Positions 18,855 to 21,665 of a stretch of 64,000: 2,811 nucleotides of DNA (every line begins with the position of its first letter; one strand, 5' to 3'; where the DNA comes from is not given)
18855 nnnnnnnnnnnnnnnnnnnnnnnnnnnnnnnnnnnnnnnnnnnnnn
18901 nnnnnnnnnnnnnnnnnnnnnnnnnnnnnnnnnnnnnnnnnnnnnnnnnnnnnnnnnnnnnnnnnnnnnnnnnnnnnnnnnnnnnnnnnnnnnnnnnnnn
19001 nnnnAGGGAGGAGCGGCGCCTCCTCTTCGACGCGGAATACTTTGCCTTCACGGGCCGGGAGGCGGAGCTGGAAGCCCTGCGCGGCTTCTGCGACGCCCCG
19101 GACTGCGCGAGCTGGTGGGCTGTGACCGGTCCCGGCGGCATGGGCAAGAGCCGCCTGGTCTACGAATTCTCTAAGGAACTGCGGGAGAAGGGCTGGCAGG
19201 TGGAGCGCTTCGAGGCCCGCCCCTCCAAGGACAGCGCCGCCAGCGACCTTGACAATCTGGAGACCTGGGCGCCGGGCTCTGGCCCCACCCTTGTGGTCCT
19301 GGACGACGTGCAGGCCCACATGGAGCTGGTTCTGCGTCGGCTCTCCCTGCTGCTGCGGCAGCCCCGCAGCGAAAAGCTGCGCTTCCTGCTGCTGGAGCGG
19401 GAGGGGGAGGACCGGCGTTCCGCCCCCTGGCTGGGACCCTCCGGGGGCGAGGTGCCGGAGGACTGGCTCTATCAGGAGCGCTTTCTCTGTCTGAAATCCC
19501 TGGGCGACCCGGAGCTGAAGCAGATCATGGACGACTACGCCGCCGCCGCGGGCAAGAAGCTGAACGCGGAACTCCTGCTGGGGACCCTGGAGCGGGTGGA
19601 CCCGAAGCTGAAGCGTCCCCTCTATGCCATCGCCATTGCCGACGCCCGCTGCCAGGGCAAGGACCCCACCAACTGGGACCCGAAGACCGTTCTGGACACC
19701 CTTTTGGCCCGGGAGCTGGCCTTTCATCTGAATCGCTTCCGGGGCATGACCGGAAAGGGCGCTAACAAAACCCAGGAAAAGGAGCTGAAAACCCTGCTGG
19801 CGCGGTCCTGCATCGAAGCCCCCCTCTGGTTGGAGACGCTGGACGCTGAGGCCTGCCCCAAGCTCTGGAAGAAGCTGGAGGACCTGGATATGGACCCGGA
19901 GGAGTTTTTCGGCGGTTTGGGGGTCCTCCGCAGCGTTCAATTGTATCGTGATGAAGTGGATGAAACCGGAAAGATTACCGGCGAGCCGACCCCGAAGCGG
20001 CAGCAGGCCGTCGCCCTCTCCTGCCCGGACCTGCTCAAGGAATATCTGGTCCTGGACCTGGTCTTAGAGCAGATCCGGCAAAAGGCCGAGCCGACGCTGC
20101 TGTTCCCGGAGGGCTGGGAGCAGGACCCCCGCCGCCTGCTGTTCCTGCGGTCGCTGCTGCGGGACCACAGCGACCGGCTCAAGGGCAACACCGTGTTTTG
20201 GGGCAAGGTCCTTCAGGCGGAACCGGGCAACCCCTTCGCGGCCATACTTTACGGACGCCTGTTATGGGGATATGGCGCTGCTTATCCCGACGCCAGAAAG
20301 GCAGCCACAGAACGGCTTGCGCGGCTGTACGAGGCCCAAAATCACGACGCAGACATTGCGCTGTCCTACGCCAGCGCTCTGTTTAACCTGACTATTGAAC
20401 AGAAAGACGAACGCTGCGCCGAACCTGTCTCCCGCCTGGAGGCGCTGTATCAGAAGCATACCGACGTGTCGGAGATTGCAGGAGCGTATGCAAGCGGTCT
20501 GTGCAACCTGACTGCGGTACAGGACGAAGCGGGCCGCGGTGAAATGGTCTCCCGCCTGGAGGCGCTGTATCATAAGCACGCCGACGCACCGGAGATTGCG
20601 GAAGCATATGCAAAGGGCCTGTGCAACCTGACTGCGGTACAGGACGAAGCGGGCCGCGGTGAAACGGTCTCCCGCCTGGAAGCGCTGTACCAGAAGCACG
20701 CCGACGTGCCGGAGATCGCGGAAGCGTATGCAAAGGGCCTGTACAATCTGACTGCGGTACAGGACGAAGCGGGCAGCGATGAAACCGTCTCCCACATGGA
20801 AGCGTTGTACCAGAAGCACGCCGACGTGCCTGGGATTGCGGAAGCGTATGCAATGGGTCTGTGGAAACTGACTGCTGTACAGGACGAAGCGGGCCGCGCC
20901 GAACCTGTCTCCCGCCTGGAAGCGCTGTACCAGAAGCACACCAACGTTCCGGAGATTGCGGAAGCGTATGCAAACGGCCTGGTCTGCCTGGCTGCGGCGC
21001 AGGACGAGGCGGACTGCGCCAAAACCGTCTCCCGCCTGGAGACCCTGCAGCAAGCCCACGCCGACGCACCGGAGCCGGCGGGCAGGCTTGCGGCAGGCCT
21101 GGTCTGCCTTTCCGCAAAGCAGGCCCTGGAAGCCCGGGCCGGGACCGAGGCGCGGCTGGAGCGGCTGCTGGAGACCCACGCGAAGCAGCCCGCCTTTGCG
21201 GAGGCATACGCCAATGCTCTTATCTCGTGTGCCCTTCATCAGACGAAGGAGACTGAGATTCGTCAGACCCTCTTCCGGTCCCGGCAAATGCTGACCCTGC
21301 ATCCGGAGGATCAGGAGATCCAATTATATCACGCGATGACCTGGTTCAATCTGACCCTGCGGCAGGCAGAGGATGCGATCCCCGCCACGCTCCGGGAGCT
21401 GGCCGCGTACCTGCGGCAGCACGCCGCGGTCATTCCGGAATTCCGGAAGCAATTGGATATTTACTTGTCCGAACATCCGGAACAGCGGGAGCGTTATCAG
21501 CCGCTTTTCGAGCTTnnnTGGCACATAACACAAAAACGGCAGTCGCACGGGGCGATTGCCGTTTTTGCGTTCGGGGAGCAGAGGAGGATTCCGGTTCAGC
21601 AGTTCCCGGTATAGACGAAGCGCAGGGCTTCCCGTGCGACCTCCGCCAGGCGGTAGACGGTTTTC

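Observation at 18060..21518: Stand-alone SIR2, STAND NTPase and repeat-sensor protein with its own promoter and terminator: candidate NAD-depleting antiviral STAND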

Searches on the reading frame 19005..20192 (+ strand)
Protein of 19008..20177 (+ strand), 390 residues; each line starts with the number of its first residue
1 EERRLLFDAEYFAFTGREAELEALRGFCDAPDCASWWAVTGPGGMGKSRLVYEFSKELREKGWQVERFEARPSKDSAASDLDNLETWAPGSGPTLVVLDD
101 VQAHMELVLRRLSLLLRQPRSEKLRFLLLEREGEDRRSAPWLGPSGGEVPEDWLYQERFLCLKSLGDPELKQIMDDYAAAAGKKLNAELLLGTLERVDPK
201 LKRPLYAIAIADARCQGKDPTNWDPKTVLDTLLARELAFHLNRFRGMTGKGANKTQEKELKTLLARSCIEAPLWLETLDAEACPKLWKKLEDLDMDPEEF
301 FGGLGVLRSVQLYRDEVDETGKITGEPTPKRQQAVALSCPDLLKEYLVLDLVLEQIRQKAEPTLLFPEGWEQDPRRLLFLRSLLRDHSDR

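Call 26: search_protein_representatives(protein=window:19008-20177:+)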
Query: 390 residues. Proteins with E-value up to 0.001 (for the whole library): 1896; up to 1e-10: 419; up to 1e-30: 32. The best 150 are listed.
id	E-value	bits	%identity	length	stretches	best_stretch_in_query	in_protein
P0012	5.9e-130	450.3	57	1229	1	2-390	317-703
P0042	2.6e-116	405.4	54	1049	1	1-390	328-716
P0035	1.9e-114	399.2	52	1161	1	1-390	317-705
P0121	2.5e-95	336.3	54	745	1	2-390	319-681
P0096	1.7e-81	290.7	43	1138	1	2-389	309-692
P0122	1.9e-77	277.4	43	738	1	3-389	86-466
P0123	3.1e-74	266.8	41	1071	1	2-390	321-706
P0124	4.7e-73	262.9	45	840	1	13-390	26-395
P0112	3.0e-68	247.1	44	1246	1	5-390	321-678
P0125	1.5e-67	244.8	51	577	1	117-385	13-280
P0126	1.4e-66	241.6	43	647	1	3-312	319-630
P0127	4.6e-64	233.3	41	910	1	3-390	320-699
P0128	6.8e-64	232.8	44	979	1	5-390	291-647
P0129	1.0e-61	225.6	39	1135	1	4-388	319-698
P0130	2.8e-57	211.0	54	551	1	173-390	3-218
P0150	4.4e-30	121.4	31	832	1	11-388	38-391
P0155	3.3e-28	115.3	35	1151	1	7-260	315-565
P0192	5.1e-21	91.6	39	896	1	6-231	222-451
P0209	7.9e-20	87.7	32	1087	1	4-319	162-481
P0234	5.2e-18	81.7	35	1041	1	9-249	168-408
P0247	2.2e-17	79.6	33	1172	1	4-294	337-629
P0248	2.4e-17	79.5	32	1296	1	4-274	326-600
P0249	2.6e-17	79.4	40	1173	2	14-133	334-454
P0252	3.6e-17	78.9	32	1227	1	3-291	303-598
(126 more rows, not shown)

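Call 49: search_protein_families(library=pfam, alignment_id=A3, max_evalue=0.001)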
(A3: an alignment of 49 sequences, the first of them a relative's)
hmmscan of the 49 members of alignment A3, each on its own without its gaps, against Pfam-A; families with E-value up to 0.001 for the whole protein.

A. member 1, P0145 (612 aa): 3 families
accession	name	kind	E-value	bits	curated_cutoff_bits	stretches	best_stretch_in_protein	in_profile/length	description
PF13289.12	SIR2_2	-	9.8e-12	45.6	24.5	1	2-72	44-110/141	SIR2-like domain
PF13191.12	AAA_16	-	1.2e-05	26.4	32.6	1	153-250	1-100/167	AAA ATPase domain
PF25199.1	nSTAND_NTPase5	-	6.2e-05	23.3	34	1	172-268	38-137/145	Novel STAND NTPase 5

B. families by the number of members that match (of 49 scanned): 62 families (the first 25 are shown)
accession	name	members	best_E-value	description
PF25199.1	nSTAND_NTPase5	41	1.9e-11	Novel STAND NTPase 5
PF13191.12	AAA_16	31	4.4e-11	AAA ATPase domain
PF01637.24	ATPase_2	12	3.1e-08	ATPase domain predominantly from Archaea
PF13306.12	LRR_5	11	1.9e-215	BspA type Leucine rich repeat region (6 copies)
PF13855.12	LRR_8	9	2.6e-49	Leucine rich repeat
PF13424.12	TPR_12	7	4.3e-112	Tetratricopeptide repeat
PF13374.12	TPR_10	7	6.7e-92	Tetratricopeptide repeat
PF00515.34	TPR_1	7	2.3e-48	Tetratricopeptide repeat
PF07719.23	TPR_2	7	4.7e-37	Tetratricopeptide repeat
PF13181.12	TPR_8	7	2.2e-35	Tetratricopeptide repeat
PF13176.12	TPR_7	7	3.4e-35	Tetratricopeptide repeat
PF24885.1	TPR_NPHP3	6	2.4e-53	Nephrocystin-3 TPR domain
PF13428.12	TPR_14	6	6e-15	Tetratricopeptide repeat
PF14559.12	TPR_19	6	4.5e-10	Tetratricopeptide repeat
PF17874.7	TPR_MalT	5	5.2e-22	MalT-like TPR region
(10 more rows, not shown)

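Call 50: predict_structure(alignment_id=A2)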
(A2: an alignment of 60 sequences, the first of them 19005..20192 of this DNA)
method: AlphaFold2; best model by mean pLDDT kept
length: 396 residues; sequences in the alignment: 60
mean_pLDDT: 89.3   pTM: 0.82
mean pLDDT of the five models: 89.3, 88.7, 87.2, 85.7, 83.3
residues with pLDDT >= 90: 236; 70-90: 146; 50-70: 13; < 50: 1
segments of 3 or more residues with pLDDT < 50: none
pLDDT, mean of each block of 10 residues (from residue 1): 72 89 97 95 85 96 96 77 89 95 85 88 95 89 68 89 93 95 93 93 90 94 92 92 94 95 94 87 92 95 92 81 81 88 91 91 89 89 85 75
secondary structure, 60 per line:
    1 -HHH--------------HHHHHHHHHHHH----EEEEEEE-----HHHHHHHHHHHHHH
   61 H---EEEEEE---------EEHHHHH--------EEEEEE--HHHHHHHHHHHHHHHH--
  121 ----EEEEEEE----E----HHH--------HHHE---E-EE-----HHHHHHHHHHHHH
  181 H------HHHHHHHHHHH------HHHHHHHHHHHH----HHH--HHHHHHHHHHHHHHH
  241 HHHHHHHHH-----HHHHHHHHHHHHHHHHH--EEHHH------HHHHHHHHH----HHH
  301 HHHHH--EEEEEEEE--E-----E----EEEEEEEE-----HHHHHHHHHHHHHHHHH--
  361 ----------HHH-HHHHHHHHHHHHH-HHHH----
elements in order: H19-30 E35-41 H47-61 E65-70 H82-86 E95-100 H103-118 E125-131 H168-181 H188-198 H205-216 H226-249 H255-271 H285-293 H298-305 E308-315 E329-336 H342-358 H375-387 H389-392

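Call 53: fold_search(model_id=the predicted structure, library=pdb)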
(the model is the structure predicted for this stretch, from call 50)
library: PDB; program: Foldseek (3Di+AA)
matches with E <= 10: 1371; with E <= 0.001: 203
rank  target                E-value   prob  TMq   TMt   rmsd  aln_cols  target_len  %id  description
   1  9ria_B                3.5e-08  1.00  0.39  0.20  13.4       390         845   16  Cryo-EM structure of tomato NRC3-AVRcap1b complex (released 2025-07-23)
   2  9ria_A                4.9e-08  1.00  0.39  0.20  13.5       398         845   15  Cryo-EM structure of tomato NRC3-AVRcap1b complex (released 2025-07-23)
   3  7jgr_A                5.2e-07  1.00  0.41  0.41  13.9       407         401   12  Structure of Drosophila ORC bound to DNA (84 bp) and Cdc6 (released 2020-09-09)
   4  7jpo_A                5.2e-07  1.00  0.37  0.40  13.8       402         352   11  ORC-O1AAA: Human Origin Recognition Complex (ORC) with dynamic/unresolved ORC2 WH (released 2020-09-02)
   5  8zwo_E                6.5e-07  1.00  0.36  0.40  12.8       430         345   13  Structure of CTF18-PCNA with ATP (released 2025-06-18)
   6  2qby_A                6.9e-07  1.00  0.39  0.42  12.8       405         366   12  Crystal structure of a heterodimer of Cdc6/Orc1 initiators bound to origin DNA (from S. solfataricus) (released 2007-09-11)
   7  1in5                  7.3e-07  1.00  0.35  0.44  13.0       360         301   15  THERMOGOTA MARITIMA RUVB A156S MUTANT (released 2001-08-08)
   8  8thb_C                1.5e-06  1.00  0.37  0.44  13.1       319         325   14  Structure of the Saccharomyces cerevisiae PCNA clamp unloader Elg1-RFC complex (released 2024-05-22)
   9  3pfi_B                2.5e-06  1.00  0.37  0.50  13.1       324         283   18  2.7 Angstrom resolution crystal structure of a probable holliday junction DNA helicase (ruvB) from Campylobacter jejun (released 2010-11-10)
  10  7jk5_A                2.5e-06  1.00  0.36  0.37  13.8       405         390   12  Structure of Drosophila ORC bound to DNA (released 2020-09-09)
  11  2qby_B                2.5e-06  1.00  0.38  0.41  11.9       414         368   13  Crystal structure of a heterodimer of Cdc6/Orc1 initiators bound to origin DNA (from S. solfataricus) (released 2007-09-11)
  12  7tjj_A                2.5e-06  1.00  0.38  0.32  14.2       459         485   11  S. cerevisiae ORC bound to 84 bp ARS1 DNA and Cdc6 (state 1) with docked Orc6 N-terminal domain (released 2022-10-05)
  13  3glh_B                2.6e-06  1.00  0.35  0.38  14.7       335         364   14  Crystal Structure of the E. coli clamp loader bound to Psi Peptide (released 2009-05-26)
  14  9zjr                  3.3e-06  1.00  0.40  0.18   9.9       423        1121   13  Human sterile alpha motif domain-containing protein 9 (SAMD9), monomer (released 2026-02-25)
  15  8s0e_D                3.3e-06  1.00  0.31  0.30  14.9       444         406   12  H. sapiens OCCM bound to double stranded DNA (released 2024-10-02)
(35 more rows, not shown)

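Call 92: search_protein_families(library=pfam, proteins=[P0209, P0234, P0192, P0247, P0150, P0155, P0248, P0249, P0252], max_evalue=0.001)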
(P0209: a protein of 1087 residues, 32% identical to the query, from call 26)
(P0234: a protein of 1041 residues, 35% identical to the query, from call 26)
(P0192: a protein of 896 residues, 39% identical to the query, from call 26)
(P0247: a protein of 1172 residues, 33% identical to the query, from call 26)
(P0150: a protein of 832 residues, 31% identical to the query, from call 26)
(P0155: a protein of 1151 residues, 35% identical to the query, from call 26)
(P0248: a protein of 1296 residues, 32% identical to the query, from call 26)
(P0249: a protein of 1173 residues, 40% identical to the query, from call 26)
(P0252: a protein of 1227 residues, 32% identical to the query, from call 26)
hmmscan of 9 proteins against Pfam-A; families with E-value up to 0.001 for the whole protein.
P0209 (1087 aa): 2 families
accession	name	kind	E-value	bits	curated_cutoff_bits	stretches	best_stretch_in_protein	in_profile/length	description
PF13512.12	TPR_18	-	1.8e-06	28.6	21.9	0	750-856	4-106/145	Tetratricopeptide repeat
PF25199.1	nSTAND_NTPase5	-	3.6e-06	27.3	34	1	184-289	31-137/145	Novel STAND NTPase 5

P0234 (1041 aa): 5 families
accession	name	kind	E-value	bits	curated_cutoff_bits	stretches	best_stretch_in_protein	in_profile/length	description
PF08550.15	GATA_AreA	-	4.2e-09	36.5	20.9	0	1006-1017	11-22/28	Nitrogen regulatory protein areA, GATA-like domain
PF24575.1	TPR_Slam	-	7e-09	36.5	35.2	0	680-716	57-93/104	Surface lipoprotein assembly modifier, N-terminal TPR repeats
PF14559.12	TPR_19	-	3.4e-06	27.7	25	0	802-837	6-38/68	Tetratricopeptide repeat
PF25199.1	nSTAND_NTPase5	-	0.00051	20.3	34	0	188-291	36-136/145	Novel STAND NTPase 5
PF03747.19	ADP_ribosyl_GH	-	0.00078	19.6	26.2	0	708-859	56-196/287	ADP-ribosylglycohydrolase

P0192 (896 aa): 4 families
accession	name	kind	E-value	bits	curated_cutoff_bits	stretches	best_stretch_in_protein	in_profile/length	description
PF25199.1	nSTAND_NTPase5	-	1.1e-06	28.9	34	1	244-342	35-133/145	Novel STAND NTPase 5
PF13191.12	AAA_16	-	1.8e-05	25.8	32.6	1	229-289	1-61/167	AAA ATPase domain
PF21982.2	RecX_HTH1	-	0.00045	20.6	26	0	783-795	9-21/40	RecX, first three-helix domain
PF17928.6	TetR_C_22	-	0.0006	20.6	26.4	0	729-757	77-105/113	Tetracyclin repressor-like, C-terminal domain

P0247 (1172 aa): 3 families
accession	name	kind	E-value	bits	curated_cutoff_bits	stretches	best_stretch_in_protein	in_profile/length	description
PF00149.33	Metallophos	-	8e-13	49.7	21.5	1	1-240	1-187/191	Calcineurin-like phosphoesterase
PF25199.1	nSTAND_NTPase5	-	1.6e-08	35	34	1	352-457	23-135/145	Novel STAND NTPase 5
PF13191.12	AAA_16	-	6.2e-05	24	32.6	1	348-413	3-64/167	AAA ATPase domain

P0150 (832 aa): 2 families
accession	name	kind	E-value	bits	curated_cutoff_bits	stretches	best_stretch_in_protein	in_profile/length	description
PF25199.1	nSTAND_NTPase5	-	3.3e-08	33.9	34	1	55-152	34-135/145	Novel STAND NTPase 5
PF13957.12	YafO_toxin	-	7.7e-05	23.2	25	0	485-506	46-65/101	Toxin YafO, type II toxin-antitoxin system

P0155 (1151 aa): 7 families
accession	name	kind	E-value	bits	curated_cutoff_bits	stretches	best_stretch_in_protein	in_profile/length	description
PF13306.12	LRR_5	-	2.5e-132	435.1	27.7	5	770-898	2-127/127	BspA type Leucine rich repeat region (6 copies)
PF13855.12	LRR_8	-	6.3e-22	77.5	27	1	997-1042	13-59/61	Leucine rich repeat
PF13289.12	SIR2_2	-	4.2e-19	69.5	24.5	1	122-266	2-141/141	SIR2-like domain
PF12799.13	LRR_4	-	1.6e-05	25.4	27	0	919-950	2-33/44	Leucine Rich repeats (2 copies)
PF23952.1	LRR_EndoS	-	0.00014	22.5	27.9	0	987-1042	60-116/116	Endo-beta-N-acetylglucosaminidase EndoS LRR domain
PF13191.12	AAA_16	-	0.00018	22.5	32.6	1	321-406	1-85/167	AAA ATPase domain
PF25199.1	nSTAND_NTPase5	-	0.00039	20.7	34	1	332-440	29-140/145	Novel STAND NTPase 5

P0248 (1296 aa): 1 family
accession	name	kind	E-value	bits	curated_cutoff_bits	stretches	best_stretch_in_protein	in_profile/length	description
PF13289.12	SIR2_2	-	4.2e-19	69.5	24.5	1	138-260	3-124/141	SIR2-like domain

P0249 (1173 aa): 16 families
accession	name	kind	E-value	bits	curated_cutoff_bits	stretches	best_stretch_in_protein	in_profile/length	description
PF13424.12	TPR_12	-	9.5e-50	167.1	30.1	6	894-967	3-76/77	Tetratricopeptide repeat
PF13374.12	TPR_10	-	3.2e-43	145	27.5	3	893-934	1-42/42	Tetratricopeptide repeat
PF13289.12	SIR2_2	-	5.3e-23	82.1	24.5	1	142-283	2-141/141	SIR2-like domain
PF24885.1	TPR_NPHP3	-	2.5e-17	63.5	100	2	994-1095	115-216/239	Nephrocystin-3 TPR domain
PF13176.12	TPR_7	-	4.3e-14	51.8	27.9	0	896-925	1-30/36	Tetratricopeptide repeat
PF07719.23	TPR_2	-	1.8e-13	49.9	27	0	896-917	3-24/34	Tetratricopeptide repeat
PF00515.34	TPR_1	-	1.4e-10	41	27.8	1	895-917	2-24/34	Tetratricopeptide repeat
PF13181.12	TPR_8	-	2.7e-08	33.8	25.7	0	895-915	2-22/34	Tetratricopeptide repeat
PF12895.13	ANAPC3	-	1.1e-07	32.5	27.2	0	960-1000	40-78/82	Anaphase-promoting complex, cyclosome, subunit 3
PF14559.12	TPR_19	-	2.9e-07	31.1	25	0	749-802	9-57/68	Tetratricopeptide repeat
PF13428.12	TPR_14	-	3.3e-07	30.8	23.5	0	771-798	2-29/44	Tetratricopeptide repeat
PF25199.1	nSTAND_NTPase5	-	2.5e-05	24.6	34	1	338-459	19-140/145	Novel STAND NTPase 5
PF22883.1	Consortin_N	-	3.3e-05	24.2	27.7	0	896-915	8-27/52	Consortin, N-terminal domain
PF13431.12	TPR_17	-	0.00011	22.7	24.4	0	895-915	14-34/34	Tetratricopeptide repeat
PF13432.12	TPR_16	-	0.00018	22.3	32.7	0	818-879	4-58/65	Tetratricopeptide repeat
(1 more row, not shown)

P0252 (1227 aa): 1 family
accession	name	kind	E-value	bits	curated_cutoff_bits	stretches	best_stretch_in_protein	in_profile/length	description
PF13289.12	SIR2_2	-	2.7e-20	73.4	24.5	1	126-248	3-129/141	SIR2-like domain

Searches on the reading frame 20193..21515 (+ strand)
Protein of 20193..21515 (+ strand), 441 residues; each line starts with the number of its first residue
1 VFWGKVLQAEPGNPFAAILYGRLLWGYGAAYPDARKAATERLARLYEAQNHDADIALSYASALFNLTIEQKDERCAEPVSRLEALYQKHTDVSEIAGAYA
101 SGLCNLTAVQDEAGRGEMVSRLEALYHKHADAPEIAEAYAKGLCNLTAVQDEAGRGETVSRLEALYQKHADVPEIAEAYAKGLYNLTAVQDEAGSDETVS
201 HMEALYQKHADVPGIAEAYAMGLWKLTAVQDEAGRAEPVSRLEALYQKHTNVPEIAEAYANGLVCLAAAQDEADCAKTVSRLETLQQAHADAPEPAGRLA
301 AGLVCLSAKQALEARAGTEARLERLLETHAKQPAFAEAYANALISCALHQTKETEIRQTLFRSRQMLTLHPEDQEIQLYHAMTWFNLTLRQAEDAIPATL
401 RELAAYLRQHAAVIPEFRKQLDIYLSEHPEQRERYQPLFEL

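Call 89: find_homologous_proteins(query=window:20193-21515:+, max_evalue=0.00001)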
Query window:20193-21515:+: 8000 candidates shared short words with the query, none scored E <= 0.00001.
